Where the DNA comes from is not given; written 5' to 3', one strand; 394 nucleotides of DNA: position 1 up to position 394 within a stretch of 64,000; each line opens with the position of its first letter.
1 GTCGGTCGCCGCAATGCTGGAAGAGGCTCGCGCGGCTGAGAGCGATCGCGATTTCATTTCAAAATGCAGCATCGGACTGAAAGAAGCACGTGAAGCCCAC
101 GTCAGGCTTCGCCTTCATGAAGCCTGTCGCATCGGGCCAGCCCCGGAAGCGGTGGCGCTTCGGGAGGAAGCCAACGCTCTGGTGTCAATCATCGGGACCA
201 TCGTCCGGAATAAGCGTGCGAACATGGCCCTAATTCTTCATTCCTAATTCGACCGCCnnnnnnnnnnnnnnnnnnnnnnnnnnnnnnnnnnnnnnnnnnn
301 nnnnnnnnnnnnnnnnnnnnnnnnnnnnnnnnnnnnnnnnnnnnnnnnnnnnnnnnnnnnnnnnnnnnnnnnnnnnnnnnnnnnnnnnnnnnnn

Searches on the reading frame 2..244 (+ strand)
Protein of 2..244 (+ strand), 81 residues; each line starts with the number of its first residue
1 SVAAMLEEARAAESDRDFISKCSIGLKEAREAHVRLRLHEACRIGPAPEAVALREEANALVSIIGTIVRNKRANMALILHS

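Call 12: search_protein_families(library=ncbifam, max_evalue=10, proteins=[window:2-244:+])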
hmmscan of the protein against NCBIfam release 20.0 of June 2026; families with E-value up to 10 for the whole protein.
seq(81 aa): 1 family
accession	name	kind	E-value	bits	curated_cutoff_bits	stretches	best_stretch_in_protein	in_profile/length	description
TIGR02436.1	TIGR02436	subfamily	1.3e-08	35.1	24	1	1-70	37-107/109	four helix bundle protein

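Call 13: search_protein_families(library=pfam, max_evalue=10, proteins=[window:2-244:+])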
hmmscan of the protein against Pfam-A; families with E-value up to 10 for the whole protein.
seq(81 aa): 1 family
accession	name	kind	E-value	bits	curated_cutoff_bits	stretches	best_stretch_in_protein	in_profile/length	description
PF05635.17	23S_rRNA_IVP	-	1.5e-05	25.6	33.8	1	1-64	41-104/106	23S rRNA-intervening sequence protein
